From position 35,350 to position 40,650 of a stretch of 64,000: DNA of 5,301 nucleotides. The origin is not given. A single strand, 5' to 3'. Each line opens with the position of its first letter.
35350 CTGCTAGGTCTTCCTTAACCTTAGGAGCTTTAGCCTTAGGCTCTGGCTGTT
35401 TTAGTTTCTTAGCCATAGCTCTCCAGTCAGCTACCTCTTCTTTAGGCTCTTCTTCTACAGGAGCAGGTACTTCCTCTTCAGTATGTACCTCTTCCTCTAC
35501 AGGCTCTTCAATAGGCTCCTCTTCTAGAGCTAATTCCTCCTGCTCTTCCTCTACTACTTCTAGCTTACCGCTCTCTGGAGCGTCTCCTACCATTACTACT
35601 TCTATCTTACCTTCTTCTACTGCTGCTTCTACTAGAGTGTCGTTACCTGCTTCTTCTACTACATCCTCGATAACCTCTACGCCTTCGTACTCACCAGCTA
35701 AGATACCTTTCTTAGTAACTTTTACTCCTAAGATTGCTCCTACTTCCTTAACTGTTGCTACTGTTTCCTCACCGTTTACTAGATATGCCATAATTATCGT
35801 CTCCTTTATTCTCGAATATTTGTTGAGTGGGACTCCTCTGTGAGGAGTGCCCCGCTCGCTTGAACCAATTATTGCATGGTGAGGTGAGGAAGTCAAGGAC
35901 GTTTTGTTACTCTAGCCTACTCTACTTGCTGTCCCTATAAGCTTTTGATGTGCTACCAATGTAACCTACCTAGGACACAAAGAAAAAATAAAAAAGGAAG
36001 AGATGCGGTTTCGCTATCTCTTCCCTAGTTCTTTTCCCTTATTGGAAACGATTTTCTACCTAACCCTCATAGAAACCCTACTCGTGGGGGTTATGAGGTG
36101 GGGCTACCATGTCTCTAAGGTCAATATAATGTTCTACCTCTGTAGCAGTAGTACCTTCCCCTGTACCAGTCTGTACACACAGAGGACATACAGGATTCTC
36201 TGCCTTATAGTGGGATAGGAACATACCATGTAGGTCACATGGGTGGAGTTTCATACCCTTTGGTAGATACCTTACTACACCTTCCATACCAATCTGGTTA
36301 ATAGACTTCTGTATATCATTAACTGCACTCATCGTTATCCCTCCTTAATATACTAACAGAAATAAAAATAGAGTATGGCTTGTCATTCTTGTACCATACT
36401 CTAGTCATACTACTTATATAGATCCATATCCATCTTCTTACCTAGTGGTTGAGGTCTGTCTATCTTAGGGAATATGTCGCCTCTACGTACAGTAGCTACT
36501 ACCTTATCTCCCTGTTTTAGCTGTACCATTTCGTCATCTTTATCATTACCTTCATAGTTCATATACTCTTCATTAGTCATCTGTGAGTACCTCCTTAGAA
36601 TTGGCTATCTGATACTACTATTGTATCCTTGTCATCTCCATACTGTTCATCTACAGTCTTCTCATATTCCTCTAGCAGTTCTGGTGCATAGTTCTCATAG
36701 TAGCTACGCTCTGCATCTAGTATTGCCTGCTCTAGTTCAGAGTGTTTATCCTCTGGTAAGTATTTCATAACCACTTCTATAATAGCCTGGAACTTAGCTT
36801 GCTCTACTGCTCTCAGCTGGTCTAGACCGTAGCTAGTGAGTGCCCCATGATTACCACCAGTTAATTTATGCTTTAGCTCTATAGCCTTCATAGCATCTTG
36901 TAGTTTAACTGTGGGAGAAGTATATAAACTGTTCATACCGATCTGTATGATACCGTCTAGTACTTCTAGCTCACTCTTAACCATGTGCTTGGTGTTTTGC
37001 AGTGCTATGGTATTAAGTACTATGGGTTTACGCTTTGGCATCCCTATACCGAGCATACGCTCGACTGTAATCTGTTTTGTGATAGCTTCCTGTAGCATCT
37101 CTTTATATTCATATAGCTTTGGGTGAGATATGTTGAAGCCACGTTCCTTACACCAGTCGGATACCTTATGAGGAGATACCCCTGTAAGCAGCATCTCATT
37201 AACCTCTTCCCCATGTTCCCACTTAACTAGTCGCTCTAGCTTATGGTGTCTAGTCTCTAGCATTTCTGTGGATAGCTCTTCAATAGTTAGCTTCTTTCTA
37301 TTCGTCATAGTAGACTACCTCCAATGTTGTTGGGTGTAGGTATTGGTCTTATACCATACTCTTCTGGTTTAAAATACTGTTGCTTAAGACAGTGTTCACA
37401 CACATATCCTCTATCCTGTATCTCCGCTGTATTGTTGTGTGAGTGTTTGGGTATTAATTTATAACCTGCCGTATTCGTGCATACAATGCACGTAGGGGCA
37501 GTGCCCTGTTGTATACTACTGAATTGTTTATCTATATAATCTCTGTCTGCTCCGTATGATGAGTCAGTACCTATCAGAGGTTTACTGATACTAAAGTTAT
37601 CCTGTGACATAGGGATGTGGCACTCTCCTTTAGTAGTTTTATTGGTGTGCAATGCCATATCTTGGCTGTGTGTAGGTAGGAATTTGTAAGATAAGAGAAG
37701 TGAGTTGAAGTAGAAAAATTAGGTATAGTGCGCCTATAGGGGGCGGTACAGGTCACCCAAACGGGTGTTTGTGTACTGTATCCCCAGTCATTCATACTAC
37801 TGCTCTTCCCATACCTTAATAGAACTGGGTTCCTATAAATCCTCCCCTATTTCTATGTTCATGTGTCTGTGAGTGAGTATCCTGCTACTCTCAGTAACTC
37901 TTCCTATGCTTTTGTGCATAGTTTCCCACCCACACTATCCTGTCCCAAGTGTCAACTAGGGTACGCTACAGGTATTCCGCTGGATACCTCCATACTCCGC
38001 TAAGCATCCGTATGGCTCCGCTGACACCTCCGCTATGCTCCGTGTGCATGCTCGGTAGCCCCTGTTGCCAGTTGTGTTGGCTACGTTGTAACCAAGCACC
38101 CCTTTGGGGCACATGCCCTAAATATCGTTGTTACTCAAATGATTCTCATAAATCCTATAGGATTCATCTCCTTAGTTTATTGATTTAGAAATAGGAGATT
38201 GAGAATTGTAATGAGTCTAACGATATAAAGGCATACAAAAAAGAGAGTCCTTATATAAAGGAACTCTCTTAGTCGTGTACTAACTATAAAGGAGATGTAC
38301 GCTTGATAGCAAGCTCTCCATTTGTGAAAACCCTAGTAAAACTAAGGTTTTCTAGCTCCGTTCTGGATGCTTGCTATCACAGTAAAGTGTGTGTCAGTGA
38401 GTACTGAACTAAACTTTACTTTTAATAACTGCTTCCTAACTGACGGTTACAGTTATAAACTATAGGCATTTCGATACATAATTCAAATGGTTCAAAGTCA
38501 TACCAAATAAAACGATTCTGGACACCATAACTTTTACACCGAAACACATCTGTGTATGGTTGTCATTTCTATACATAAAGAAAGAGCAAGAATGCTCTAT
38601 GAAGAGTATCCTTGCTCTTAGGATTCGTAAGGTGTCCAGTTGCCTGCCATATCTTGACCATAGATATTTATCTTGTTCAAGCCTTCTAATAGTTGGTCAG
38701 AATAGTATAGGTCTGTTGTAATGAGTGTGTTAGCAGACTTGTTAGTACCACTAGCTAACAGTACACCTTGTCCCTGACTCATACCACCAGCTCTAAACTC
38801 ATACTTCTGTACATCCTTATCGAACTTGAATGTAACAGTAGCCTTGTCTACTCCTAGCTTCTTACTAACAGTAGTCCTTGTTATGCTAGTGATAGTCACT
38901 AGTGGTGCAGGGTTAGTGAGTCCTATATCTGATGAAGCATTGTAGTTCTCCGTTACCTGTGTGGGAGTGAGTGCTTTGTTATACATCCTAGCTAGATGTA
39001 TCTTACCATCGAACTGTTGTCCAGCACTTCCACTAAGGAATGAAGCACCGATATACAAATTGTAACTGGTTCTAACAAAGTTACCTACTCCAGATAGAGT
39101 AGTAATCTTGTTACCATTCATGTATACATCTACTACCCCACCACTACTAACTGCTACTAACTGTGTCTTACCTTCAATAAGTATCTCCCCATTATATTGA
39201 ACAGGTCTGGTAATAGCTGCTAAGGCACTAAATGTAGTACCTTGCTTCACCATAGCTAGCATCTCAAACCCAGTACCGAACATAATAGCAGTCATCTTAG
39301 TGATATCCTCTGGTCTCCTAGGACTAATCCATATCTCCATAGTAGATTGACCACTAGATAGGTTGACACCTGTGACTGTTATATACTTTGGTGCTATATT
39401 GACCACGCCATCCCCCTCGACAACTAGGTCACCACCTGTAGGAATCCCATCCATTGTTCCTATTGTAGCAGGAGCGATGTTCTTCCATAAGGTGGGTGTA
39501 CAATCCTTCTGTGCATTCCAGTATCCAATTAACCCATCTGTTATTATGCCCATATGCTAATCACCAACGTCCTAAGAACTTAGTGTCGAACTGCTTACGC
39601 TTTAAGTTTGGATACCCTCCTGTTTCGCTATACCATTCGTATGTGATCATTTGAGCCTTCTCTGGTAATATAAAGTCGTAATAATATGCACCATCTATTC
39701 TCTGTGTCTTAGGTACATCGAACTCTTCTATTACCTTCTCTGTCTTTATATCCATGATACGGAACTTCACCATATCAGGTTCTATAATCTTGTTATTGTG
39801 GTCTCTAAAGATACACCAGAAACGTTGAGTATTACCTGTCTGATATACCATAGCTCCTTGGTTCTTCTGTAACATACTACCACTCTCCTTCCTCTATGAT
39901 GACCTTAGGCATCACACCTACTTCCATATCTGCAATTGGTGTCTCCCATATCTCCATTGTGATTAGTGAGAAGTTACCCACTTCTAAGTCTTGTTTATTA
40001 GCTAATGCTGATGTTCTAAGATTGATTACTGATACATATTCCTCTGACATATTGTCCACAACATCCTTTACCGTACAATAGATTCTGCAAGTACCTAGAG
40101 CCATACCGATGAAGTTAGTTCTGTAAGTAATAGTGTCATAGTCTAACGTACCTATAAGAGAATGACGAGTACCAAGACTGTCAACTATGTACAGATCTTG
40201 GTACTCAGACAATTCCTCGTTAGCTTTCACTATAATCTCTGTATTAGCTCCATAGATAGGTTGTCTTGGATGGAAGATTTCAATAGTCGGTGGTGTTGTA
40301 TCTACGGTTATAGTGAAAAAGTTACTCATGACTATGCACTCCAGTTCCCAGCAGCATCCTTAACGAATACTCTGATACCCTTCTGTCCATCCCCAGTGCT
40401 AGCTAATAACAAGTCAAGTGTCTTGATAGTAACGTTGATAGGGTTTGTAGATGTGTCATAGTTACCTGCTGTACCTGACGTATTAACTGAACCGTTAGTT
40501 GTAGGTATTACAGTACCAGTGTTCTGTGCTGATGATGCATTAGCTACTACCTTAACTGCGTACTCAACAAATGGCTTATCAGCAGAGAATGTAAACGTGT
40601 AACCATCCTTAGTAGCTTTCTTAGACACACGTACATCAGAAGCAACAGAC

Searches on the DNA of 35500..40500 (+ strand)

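Call 20: search_dna_similar(query=window:35500-40500:+, collection=phages, mode=near, max_rows=12)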
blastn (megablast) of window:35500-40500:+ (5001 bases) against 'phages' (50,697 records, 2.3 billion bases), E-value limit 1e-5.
Records with a match: 6; places in all: 10; records where one place covers at least 80% of the query: 2.
Best place of each record, by identity: 90-95% 2; 80-90% 4.
By first word of the organism name: Bacillus 6.
By host as written in the record: Bacillus cereus HER1399 2; Bacillus cereus BGSC 6E1 2; Bacillus cereus 2.
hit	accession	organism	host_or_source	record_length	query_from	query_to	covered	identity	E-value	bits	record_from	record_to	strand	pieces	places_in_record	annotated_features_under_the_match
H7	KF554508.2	Bacillus phage CP-51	Bacillus cereus HER1399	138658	153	5001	97%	93.4%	0e+0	7188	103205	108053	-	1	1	hypothetical protein (x10)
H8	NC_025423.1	Bacillus phage CP-51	Bacillus cereus HER1399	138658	153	5001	97%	93.4%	0e+0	7188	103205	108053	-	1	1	hypothetical protein (x9) | transcriptional regulator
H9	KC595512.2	Bacillus phage JL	Bacillus cereus BGSC 6E1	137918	2313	5000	54%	89.8%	0e+0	3439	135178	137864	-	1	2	hypothetical protein (x7)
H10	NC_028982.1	Bacillus phage JL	Bacillus cereus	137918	2313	5000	54%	89.8%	0e+0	3439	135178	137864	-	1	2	hypothetical protein (x7)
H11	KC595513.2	Bacillus phage Shanette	Bacillus cereus BGSC 6E1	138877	2313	5000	54%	89.2%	0e+0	3350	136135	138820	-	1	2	hypothetical protein (x8)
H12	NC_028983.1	Bacillus phage Shanette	Bacillus cereus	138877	2313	5000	54%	89.2%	0e+0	3350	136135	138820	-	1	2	hypothetical protein (x8)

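Call 42: search_dna_similar(query=window:37660-38200:+, collection=phages, mode=distant, max_rows=40, max_evalue=0.01)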
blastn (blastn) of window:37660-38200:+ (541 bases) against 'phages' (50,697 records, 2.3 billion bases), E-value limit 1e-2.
Records with a match: 6; places in all: 10; records where one place covers at least 80% of the query: 6.
Best place of each record, by identity: 95-99% 2; 80-90% 4.
By first word of the organism name: Bacillus 6.
By host as written in the record: Bacillus cereus HER1399 2; Bacillus cereus BGSC 6E1 2; Bacillus cereus 2.
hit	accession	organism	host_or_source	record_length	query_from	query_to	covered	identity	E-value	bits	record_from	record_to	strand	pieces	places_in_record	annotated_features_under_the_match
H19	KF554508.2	Bacillus phage CP-51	Bacillus cereus HER1399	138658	1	541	100%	98.2%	0e+0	931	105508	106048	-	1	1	hypothetical protein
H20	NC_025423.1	Bacillus phage CP-51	Bacillus cereus HER1399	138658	1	541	100%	98.2%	0e+0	931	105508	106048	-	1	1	hypothetical protein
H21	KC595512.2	Bacillus phage JL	Bacillus cereus BGSC 6E1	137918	99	541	82%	86.2%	7e-139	499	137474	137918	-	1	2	hypothetical protein (x2)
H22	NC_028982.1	Bacillus phage JL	Bacillus cereus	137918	99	541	82%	86.2%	7e-139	499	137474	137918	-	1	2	hypothetical protein (x2)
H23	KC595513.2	Bacillus phage Shanette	Bacillus cereus BGSC 6E1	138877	96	541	82%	84.5%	2e-127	461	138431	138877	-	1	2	hypothetical protein (x3)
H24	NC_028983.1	Bacillus phage Shanette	Bacillus cereus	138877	96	541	82%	84.5%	2e-127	461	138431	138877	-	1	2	hypothetical protein (x3)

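Call 102: search_rna_families(source=window, start=37400, end=38800, threshold=evalue, max_evalue=1)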
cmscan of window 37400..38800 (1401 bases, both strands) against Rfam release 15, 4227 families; matches with E-value up to 1: 2.
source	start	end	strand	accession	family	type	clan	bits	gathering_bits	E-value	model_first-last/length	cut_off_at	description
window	38321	38358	-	RF04346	Plastid-ccsA-ndhD-1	Cis-reg;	CL00154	21.2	48.5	0.26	1-57/57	no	Plastid-ccsA-ndhD-1 3UTR RNA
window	37554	37608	+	RF01147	sR12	Gene; snRNA; snoRNA; CD-box;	-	19.3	38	0.24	1-52/52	no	Small nucleolar RNA sR12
